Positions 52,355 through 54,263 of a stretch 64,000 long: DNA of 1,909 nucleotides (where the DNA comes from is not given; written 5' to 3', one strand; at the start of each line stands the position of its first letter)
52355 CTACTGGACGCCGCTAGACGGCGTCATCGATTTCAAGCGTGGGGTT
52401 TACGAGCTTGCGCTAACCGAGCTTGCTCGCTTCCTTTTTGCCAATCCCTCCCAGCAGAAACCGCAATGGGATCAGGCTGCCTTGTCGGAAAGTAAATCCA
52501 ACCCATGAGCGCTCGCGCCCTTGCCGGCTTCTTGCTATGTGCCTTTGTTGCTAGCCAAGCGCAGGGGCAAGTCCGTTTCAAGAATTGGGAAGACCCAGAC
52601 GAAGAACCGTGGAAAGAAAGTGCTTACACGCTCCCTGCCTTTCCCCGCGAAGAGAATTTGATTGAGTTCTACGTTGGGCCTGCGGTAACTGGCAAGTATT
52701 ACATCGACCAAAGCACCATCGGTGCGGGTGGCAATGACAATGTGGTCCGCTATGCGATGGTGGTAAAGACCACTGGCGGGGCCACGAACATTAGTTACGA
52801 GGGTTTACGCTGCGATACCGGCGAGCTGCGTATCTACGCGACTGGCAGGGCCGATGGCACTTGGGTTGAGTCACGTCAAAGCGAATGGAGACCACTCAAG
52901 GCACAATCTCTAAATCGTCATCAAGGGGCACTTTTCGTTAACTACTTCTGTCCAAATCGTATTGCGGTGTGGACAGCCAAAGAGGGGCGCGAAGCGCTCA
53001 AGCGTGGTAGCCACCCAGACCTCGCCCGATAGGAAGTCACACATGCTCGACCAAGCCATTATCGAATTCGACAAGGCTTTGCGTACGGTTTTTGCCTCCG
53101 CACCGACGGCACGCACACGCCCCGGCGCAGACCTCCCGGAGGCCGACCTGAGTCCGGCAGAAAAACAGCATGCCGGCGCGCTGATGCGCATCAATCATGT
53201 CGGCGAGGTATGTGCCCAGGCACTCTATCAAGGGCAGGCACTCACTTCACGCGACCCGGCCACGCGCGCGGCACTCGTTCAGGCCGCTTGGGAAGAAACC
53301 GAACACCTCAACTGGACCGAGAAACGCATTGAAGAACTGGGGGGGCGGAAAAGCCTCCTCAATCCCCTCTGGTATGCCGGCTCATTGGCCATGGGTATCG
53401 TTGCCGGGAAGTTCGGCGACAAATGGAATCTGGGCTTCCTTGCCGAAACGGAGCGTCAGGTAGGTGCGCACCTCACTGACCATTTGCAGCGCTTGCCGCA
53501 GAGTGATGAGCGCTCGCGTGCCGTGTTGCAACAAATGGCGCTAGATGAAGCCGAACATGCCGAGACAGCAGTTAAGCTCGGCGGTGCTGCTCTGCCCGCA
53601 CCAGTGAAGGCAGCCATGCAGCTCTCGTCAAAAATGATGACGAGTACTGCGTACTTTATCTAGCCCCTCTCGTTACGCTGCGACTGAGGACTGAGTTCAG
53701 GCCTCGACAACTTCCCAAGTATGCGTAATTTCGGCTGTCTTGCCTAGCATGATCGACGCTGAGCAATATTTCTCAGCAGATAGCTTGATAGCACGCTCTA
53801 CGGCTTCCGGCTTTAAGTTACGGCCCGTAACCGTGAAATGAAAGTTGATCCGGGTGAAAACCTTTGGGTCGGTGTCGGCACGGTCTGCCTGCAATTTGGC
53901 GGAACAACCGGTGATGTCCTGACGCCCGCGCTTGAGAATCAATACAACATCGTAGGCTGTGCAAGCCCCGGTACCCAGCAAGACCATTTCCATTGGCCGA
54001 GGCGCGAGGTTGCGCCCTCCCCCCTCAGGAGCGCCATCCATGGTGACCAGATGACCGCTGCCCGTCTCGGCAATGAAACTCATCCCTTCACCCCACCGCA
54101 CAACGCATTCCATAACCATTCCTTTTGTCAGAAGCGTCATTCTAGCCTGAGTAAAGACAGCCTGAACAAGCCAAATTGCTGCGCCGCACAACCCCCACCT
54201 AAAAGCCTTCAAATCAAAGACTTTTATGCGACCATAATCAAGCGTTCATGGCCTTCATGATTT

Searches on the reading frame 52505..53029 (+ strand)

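Call 53: search_protein_families(library=pfam, proteins=[window:52505-53029:+])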
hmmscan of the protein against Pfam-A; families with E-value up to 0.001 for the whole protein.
window:52505-53029:+ (175 aa): 1 family
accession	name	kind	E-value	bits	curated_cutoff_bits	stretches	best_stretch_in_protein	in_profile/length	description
PF08750.16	CNP1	-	3.5e-44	150.4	25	1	33-166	3-135/135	CNP1-like family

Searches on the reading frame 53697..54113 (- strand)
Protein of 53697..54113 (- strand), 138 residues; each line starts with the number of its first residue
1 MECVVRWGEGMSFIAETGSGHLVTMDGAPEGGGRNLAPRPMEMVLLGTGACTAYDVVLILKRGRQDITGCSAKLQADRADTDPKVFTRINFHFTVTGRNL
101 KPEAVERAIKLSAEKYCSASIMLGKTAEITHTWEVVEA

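Call 36: find_homologous_proteins(query=window:53697-54113:-, max_evalue=1e-30)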
Query window:53697-54113:- (138 aa): 7996 proteins with E <= 1e-30 among 8000 candidates; the best 120 are listed.
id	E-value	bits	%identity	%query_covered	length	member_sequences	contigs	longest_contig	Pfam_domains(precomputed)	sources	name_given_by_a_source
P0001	5.0e-87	307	100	100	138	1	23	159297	PF02566.25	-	-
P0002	1.4e-86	306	99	100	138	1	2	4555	PF02566.25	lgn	-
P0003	3.6e-85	301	99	100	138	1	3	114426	PF02566.25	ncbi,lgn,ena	-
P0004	5.0e-85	300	97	100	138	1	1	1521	PF02566.25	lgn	-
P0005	6.7e-85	300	96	100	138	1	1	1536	PF02566.25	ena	-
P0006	1.3e-84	299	96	100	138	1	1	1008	PF02566.25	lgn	-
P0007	9.2e-84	296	95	100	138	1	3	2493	PF02566.25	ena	-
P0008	1.3e-83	296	96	100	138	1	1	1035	PF02566.25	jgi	jgi:putative redox protein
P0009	1.8e-83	295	95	100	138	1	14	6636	PF02566.25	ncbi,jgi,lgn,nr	ncbi:MAG: OsmC family protein [Rhodocyclaceae bacterium]|jgi:putative redox protein|nr:OsmC family p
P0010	4.7e-83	294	94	100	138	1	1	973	PF02566.25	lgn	-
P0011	6.4e-83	294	94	100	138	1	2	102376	PF02566.25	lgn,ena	-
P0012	8.4e-83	293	95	99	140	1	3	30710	PF02566.25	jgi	jgi:putative redox protein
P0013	9.3e-83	293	93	100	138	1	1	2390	PF02566.25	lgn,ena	-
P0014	1.3e-82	293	93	100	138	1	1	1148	PF02566.25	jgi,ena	jgi:putative redox protein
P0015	1.3e-82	293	94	100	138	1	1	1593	PF02566.25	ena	-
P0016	1.7e-82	292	93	100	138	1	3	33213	PF02566.25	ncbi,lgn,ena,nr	ncbi:MAG: OsmC family protein [Rhodocyclaceae bacterium]|nr:OsmC family protein [Rhodocyclaceae bact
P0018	2.4e-82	292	93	100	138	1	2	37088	PF02566.25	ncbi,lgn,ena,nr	ncbi:MAG TPA: OsmC family protein [Rhodocyclaceae bacterium]|nr:OsmC family protein [Rhodocyclaceae 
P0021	8.2e-82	290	93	100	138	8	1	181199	PF02566.25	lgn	-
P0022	1.2e-81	289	92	100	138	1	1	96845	PF02566.25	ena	-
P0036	2.3e-80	285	91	100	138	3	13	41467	PF02566.25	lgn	-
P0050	7.0e-76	271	86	99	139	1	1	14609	PF02566.25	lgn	-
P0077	1.8e-73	263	85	99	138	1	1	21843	PF02566.25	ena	-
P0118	8.7e-72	258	82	99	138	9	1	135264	PF02566.25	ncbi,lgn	ncbi:MAG: OsmC family protein [Georgfuchsia sp.]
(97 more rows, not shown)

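Call 37: find_encoding_contigs(protein=P0011, flank=2000, max_places=1)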
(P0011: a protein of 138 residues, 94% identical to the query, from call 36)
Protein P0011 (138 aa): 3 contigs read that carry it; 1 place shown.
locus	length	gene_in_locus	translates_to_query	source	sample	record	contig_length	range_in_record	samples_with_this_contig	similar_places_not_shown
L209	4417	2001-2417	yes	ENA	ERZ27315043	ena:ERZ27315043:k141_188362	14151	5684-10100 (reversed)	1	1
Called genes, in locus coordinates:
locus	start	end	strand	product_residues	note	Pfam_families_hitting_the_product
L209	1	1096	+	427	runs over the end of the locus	PF00069:Pkinase, PF07714:PK_Tyr_Ser-Thr, PF03109:ABC1 (faint), PF00027:cNMP_binding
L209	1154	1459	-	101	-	PF00462:Glutaredoxin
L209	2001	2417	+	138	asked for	PF02566:OsmC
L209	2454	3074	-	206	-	PF03232:COQ7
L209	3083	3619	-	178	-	PF08750:CNP1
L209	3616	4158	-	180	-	PF00293:NUDIX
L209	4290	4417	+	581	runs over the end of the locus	PF00587:tRNA-synt_2b, PF04073:tRNA_edit, PF03129:HGTP_anticodon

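Call 38: find_encoding_contigs(protein=P0012, flank=2000, max_places=1)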
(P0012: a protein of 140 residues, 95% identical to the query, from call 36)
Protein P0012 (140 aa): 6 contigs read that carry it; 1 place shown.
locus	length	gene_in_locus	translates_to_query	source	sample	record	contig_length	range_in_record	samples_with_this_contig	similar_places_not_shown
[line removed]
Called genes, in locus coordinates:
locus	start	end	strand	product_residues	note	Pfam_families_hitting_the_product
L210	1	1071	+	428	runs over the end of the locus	PF00069:Pkinase, PF07714:PK_Tyr_Ser-Thr, PF03109:ABC1 (faint), PF00027:cNMP_binding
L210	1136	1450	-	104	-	PF00462:Glutaredoxin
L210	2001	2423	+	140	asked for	PF02566:OsmC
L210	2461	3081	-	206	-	PF02915:Rubrerythrin (faint), PF03232:COQ7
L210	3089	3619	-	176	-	PF08750:CNP1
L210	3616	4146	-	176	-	PF00293:NUDIX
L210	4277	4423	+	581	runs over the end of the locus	PF00587:tRNA-synt_2b, PF04073:tRNA_edit, PF03129:HGTP_anticodon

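Call 39: find_encoding_contigs(protein=P0016, flank=2000, max_places=1)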
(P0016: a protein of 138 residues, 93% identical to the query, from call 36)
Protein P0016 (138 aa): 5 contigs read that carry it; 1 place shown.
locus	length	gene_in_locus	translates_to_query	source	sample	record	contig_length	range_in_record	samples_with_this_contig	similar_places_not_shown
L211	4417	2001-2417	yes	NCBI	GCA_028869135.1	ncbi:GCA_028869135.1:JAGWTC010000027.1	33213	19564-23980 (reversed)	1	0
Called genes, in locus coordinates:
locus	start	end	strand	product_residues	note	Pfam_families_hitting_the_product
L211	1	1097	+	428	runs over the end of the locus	PF00069:Pkinase, PF07714:PK_Tyr_Ser-Thr, PF03109:ABC1 (faint), PF00027:cNMP_binding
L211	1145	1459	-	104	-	PF00462:Glutaredoxin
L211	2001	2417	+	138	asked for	PF02566:OsmC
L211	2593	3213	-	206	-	PF03232:COQ7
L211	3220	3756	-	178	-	PF08750:CNP1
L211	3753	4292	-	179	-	PF00293:NUDIX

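Call 40: find_encoding_contigs(protein=P0018, flank=2000, max_places=1)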
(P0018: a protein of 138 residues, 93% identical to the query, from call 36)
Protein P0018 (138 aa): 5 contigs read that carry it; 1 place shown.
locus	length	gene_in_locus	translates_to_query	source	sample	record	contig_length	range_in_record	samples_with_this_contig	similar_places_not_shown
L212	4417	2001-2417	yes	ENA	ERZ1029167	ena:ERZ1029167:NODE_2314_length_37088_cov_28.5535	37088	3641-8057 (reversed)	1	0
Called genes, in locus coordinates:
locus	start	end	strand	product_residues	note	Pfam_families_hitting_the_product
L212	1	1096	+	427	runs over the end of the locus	PF00069:Pkinase, PF07714:PK_Tyr_Ser-Thr, PF03109:ABC1 (faint), PF00027:cNMP_binding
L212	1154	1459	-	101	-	PF00462:Glutaredoxin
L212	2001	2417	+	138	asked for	PF02566:OsmC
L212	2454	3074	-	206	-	PF03232:COQ7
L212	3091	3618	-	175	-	PF08750:CNP1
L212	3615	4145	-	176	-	PF00293:NUDIX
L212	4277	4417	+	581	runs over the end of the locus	PF00587:tRNA-synt_2b, PF04073:tRNA_edit, PF03129:HGTP_anticodon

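Call 41: find_encoding_contigs(protein=P0021, flank=2000, max_places=1)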
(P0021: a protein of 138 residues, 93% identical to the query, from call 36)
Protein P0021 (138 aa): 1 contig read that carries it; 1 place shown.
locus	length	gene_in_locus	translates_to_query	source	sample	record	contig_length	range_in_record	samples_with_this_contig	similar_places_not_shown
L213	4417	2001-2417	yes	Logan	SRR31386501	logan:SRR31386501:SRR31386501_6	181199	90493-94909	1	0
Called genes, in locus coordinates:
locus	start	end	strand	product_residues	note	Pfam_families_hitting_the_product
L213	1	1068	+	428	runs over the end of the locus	PF00069:Pkinase, PF07714:PK_Tyr_Ser-Thr, PF03109:ABC1 (faint), PF00027:cNMP_binding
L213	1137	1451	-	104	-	PF00462:Glutaredoxin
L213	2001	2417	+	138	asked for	PF02566:OsmC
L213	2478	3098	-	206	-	PF03232:COQ7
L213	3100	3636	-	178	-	PF08750:CNP1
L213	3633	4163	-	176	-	PF00293:NUDIX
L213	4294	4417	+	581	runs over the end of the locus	PF00587:tRNA-synt_2b, PF04073:tRNA_edit, PF03129:HGTP_anticodon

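Call 42: find_encoding_contigs(protein=P0036, flank=2000, max_places=1)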
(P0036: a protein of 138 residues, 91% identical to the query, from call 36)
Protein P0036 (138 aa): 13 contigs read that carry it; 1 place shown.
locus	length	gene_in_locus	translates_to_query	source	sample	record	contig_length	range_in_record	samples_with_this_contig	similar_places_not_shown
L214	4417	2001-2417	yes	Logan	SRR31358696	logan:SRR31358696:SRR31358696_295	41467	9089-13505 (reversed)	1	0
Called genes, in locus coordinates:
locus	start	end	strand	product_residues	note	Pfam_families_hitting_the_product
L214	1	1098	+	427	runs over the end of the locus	PF00069:Pkinase, PF07714:PK_Tyr_Ser-Thr, PF03109:ABC1 (faint), PF00027:cNMP_binding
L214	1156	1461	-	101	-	PF00462:Glutaredoxin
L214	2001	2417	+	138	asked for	PF02566:OsmC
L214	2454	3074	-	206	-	PF03232:COQ7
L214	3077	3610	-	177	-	PF08750:CNP1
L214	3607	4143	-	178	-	PF00293:NUDIX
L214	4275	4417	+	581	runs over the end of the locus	PF00587:tRNA-synt_2b, PF04073:tRNA_edit, PF03129:HGTP_anticodon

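Call 43: find_encoding_contigs(protein=P0050, flank=2000, max_places=1)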
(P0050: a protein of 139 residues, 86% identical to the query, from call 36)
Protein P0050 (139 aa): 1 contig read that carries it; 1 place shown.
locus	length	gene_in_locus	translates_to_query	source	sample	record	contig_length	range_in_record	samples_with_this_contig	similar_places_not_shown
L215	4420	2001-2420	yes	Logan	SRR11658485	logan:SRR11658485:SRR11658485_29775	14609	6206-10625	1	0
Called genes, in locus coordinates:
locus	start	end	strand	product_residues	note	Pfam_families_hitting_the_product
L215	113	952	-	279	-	PF00583:Acetyltransf_1 (weak)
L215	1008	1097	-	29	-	-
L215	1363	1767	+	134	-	PF13474:SnoaL_3, PF12680:SnoaL_2, PF14534:DUF4440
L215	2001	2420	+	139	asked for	PF02566:OsmC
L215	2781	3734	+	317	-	-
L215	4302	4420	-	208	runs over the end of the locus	-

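Call 44: find_encoding_contigs(protein=P0077, flank=2000, max_places=1)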
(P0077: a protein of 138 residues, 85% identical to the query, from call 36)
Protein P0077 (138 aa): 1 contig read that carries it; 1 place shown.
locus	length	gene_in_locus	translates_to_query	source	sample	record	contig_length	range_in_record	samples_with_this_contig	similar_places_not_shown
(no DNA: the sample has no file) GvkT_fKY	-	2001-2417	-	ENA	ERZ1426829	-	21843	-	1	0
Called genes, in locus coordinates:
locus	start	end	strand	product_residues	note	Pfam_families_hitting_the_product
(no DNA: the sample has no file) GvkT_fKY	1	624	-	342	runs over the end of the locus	PF01118:Semialdhyde_dh, PF01408:GFO_IDH_MocA (weak), PF22698:Semialdhyde_dhC_1, PF02774:Semialdhyde_dhC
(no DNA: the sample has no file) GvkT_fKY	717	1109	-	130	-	PF00380:Ribosomal_S9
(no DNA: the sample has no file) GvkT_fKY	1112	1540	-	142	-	PF00572:Ribosomal_L13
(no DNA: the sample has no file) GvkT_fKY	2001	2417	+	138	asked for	PF02566:OsmC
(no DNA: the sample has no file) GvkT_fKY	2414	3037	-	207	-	PF03232:COQ7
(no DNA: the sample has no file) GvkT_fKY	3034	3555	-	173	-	PF08750:CNP1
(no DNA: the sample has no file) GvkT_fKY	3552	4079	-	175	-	PF00293:NUDIX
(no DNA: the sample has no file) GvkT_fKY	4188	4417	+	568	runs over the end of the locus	PF00587:tRNA-synt_2b, PF04073:tRNA_edit, PF03129:HGTP_anticodon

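Call 45: find_encoding_contigs(protein=P0118, flank=2000, max_places=1)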
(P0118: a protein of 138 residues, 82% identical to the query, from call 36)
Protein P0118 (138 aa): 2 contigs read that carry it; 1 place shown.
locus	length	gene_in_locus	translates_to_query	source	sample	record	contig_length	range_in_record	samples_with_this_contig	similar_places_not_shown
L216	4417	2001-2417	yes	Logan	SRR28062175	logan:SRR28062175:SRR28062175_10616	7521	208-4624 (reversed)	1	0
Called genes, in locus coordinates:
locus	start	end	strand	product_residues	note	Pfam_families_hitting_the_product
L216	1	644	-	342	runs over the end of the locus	PF01118:Semialdhyde_dh, PF01408:GFO_IDH_MocA (faint), PF22698:Semialdhyde_dhC_1, PF02774:Semialdhyde_dhC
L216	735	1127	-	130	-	PF00380:Ribosomal_S9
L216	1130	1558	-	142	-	PF00572:Ribosomal_L13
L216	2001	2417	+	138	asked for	PF02566:OsmC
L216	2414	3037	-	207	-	PF02915:Rubrerythrin (faint), PF03232:COQ7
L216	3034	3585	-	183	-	PF08750:CNP1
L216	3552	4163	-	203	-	PF00293:NUDIX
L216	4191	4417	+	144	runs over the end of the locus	?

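Call 46: find_encoding_contigs(protein=P0022, flank=2000, max_places=1)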
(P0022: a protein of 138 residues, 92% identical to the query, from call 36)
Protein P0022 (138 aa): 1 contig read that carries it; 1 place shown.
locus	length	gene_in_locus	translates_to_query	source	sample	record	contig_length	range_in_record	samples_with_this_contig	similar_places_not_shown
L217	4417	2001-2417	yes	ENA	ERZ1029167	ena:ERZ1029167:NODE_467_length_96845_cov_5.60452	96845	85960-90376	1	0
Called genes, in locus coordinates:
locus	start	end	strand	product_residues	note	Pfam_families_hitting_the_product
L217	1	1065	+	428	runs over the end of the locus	PF00069:Pkinase, PF07714:PK_Tyr_Ser-Thr, PF03109:ABC1 (faint), PF00027:cNMP_binding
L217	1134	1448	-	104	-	PF00462:Glutaredoxin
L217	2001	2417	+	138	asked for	PF02566:OsmC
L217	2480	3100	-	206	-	PF03232:COQ7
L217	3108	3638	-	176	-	PF08750:CNP1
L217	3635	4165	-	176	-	PF00293:NUDIX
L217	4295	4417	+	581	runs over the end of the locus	PF00587:tRNA-synt_2b, PF04073:tRNA_edit, PF03129:HGTP_anticodon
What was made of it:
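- The grxD linkage is kept in all nine members of the clade (calls 37-46).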

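Call 53: search_protein_families(library=pfam, proteins=[window:53697-54113:-])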
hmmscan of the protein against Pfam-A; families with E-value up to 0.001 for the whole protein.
window:53697-54113:- (138 aa): 1 family
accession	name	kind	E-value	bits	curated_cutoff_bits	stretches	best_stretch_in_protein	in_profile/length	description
PF02566.24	OsmC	-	7e-17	62.1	27.5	1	34-131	2-99/100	OsmC-like protein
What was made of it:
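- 53697..54113 (-): osmC-family gene, the conserved divergent neighbour of this sRNA family. Pfam OsmC (call 53).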
